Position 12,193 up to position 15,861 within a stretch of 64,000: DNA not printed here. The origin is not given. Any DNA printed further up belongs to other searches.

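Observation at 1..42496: A 42-kb surface-architecture locus built around giant membrane-tethered proteins: candidate undescribed assembly or export system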

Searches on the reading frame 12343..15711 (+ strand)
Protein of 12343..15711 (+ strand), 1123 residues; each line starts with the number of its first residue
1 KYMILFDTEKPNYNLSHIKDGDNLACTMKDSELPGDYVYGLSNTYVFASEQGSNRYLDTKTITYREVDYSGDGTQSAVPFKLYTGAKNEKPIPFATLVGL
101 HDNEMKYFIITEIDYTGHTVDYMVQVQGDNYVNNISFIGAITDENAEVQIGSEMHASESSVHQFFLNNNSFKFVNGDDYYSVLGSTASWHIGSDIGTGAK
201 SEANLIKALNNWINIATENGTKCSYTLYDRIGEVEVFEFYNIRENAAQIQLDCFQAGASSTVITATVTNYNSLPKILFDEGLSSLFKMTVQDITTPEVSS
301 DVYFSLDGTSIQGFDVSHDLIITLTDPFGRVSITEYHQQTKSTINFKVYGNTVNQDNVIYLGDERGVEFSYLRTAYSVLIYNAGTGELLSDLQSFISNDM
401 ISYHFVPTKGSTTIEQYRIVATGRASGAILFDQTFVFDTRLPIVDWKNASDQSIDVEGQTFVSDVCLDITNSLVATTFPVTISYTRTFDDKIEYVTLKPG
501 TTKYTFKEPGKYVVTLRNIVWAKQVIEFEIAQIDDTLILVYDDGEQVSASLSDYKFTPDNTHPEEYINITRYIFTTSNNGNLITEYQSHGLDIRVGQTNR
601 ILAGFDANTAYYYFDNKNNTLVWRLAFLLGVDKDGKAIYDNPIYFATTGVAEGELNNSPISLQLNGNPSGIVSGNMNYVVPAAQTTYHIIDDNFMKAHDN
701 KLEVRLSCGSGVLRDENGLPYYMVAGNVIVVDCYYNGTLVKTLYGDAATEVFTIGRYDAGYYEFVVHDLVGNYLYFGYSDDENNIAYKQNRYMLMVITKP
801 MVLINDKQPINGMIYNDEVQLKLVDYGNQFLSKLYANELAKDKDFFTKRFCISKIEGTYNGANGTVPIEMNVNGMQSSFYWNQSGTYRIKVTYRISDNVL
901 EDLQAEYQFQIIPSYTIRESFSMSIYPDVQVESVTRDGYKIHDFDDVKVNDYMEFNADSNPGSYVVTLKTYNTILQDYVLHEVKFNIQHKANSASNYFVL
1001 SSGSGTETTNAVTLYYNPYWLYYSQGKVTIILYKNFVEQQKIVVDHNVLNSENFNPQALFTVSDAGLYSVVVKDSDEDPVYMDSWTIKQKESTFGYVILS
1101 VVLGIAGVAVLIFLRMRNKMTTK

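Call 70: predict_structure(alignment_id=A4)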
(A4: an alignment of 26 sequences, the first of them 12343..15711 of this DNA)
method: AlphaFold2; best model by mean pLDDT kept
length: 1123 residues; sequences in the alignment: 26
mean_pLDDT: 83.1   pTM: 0.45
mean pLDDT of the five models: 83.1, 82.3, 81.1, 80.8, 79.2
residues with pLDDT >= 90: 299; 70-90: 719; 50-70: 84; < 50: 21
segments of 3 or more residues with pLDDT < 50: 1-5, 533-535, 1092-1095, 1118-1123
pLDDT, mean of each block of 10 residues (from residue 1): 44 82 88 85 84 66 85 81 80 89 88 83 88 83 79 90 87 92 91 89 92 91 91 87 88 80 86 89 89 72 85 81 90 86 80 78 85 87 86 82 84 85 84 86 82 81 83 71 81 74 85 83 83 66 87 82 79 79 82 78 73 87 83 76 87 88 89 70 91 89 91 88 90 91 89 91 94 93 91 93 89 90 89 89 86 91 85 84 92 86 91 82 78 79 68 78 86 82 82 74 78 89 85 84 85 80 86 76 80 54 75 59 36
secondary structure, 60 per line:
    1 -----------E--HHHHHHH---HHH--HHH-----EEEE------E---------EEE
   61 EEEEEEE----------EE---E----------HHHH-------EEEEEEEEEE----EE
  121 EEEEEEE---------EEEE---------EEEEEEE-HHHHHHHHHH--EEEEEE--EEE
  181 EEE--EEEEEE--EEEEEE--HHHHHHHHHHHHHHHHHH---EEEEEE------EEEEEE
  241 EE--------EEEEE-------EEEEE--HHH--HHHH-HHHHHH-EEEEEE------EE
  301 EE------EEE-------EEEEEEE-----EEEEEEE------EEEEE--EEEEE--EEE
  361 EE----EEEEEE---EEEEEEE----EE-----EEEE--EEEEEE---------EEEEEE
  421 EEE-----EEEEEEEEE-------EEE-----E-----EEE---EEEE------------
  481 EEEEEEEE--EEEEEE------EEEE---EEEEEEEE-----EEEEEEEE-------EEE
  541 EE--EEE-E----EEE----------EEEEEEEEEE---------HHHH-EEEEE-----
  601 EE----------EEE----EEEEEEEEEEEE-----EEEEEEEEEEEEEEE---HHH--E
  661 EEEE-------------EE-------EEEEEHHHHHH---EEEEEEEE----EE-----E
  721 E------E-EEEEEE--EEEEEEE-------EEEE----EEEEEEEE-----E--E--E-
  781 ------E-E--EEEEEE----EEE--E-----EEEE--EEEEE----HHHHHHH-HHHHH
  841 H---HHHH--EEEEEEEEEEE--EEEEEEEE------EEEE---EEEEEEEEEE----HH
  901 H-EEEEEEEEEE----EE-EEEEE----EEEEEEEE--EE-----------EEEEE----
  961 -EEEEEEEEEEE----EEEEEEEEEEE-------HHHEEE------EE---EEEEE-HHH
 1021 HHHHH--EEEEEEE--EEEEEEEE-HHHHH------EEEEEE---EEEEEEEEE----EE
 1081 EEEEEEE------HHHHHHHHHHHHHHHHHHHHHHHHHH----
elements in order (helices of 4 or more, strands of 3 or more residues): H15-21 E38-41 E58-67 H94-97 E105-114 E119-127 E137-140 E150-156 H158-167 E170-175 E178-183 E186-191 E194-199 H202-219 E223-228 E235-242 E251-255 E263-267 H275-278 H280-285 E287-292 E299-302 E309-311 E319-325 E331-337 E344-348 E351-355 E358-362 E367-372 E376-382 E394-397 E400-405 E415-423 E429-437 E445-447 E459-461 E465-468 E481-488 E491-496 E503-506 E510-517 E523-530 E538-542 E545-547 E554-556 E567-576 H586-589 E591-595 E613-615 E620-631 E637-651 E660-664 E687-691 H692-697 E701-708 E730-735 E738-744 E752-755 E760-767 E792-797 E802-804 E813-816 E819-823 H828-834 H836-841 H845-848 E851-861 E864-871 E878-881 E885-894 E903-912 E920-924 E929-936 E952-956 E962-972 E977-987 E998-1000 E1012-1016 H1018-1025 E1028-1034 E1037-1044 H1046-1050 E1057-1062 E1066-1074 E1079-1087 H1094-1119

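Call 74: fold_search(model_id=the predicted structure, library=pdb)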
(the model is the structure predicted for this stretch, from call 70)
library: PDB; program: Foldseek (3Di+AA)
matches with E <= 10: 1637; with E <= 0.001: 253
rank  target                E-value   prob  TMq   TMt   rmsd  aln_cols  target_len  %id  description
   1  9fly_A                7.8e-15  1.00  0.11  0.14  102.6      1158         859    8  CryoEM structure of the base (4151-5009) in the grappling hook protein A (GhpA) in the bacterium Aureispira sp. CCB-QB (released 2024-10-16)
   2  9hcj_10               1.3e-13  1.00  0.09  0.06  89.6      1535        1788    9  D. discoideum nuclear pore complex (released 2024-12-25)
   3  8v29_C                1.4e-12  1.00  0.11  0.14  49.6      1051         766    8  Cryo-EM structure of human type I OSM receptor complex: model for full extracellular assembly (released 2024-11-20)
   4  4ziq                  5.9e-12  1.00  0.08  0.07  39.5      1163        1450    7  Crystal structure of trypsin activated alpha-2-macroglobulin from Escherichia coli. (released 2015-06-10)
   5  9flw_A                7.2e-12  1.00  0.09  0.16  56.1       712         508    9  CryoEM structure of the fragment-6 (3571-4078) in the grappling hook protein A (GhpA) in the bacterium Aureispira sp.  (released 2024-10-16)
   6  6tav_C                1.3e-11  1.00  0.08  0.08  44.8      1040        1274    8  Crystal structure of endopeptidase-induced alpha2-macroglobulin (released 2021-05-12)
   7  8x80_A                1.5e-11  1.00  0.10  0.13  47.5      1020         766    9  Structure of leptin-LepR trimer with a small gap (released 2024-08-07)
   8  9fx2                  4.7e-11  1.00  0.09  0.09  37.9      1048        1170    8  Structure of methylamine activated CD109 (released 2025-03-19)
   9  6iaa_A                5.0e-11  1.00  0.11  0.14  44.0       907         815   10  hRobo2 ectodomain (released 2019-03-13)
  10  5oj6_B                5.5e-11  1.00  0.11  0.14  28.5       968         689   10  Crystal structure of the chicken MDGA1 ectodomain in complex with the human neuroligin 1 (NL1(-A-B)) cholinesterase do (released 2017-08-23)
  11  6tav_B                5.5e-11  1.00  0.08  0.08  45.4      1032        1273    9  Crystal structure of endopeptidase-induced alpha2-macroglobulin (released 2021-05-12)
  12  6tav_D                5.8e-11  1.00  0.08  0.07  43.8      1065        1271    8  Crystal structure of endopeptidase-induced alpha2-macroglobulin (released 2021-05-12)
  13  5oj2_A                7.9e-11  1.00  0.10  0.14  28.6       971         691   10  Crystal structure of the chicken MDGA1 ectodomain (released 2017-08-23)
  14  7r5k_10               8.7e-11  0.99  0.08  0.06  71.6      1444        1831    8  Human nuclear pore complex (constricted) (released 2022-06-22)
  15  9ozi_A                9.2e-11  1.00  0.10  0.07  65.7      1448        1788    9  Cryo-EM structure of chicken ROS1 in apo-state. This is the complete map and model. (released 2026-02-25)
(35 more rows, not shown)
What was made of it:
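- Closest known: GhpA grappling-hook protein of Aureispira. Same: Both are long chains of beta-sandwich modules (call 74).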
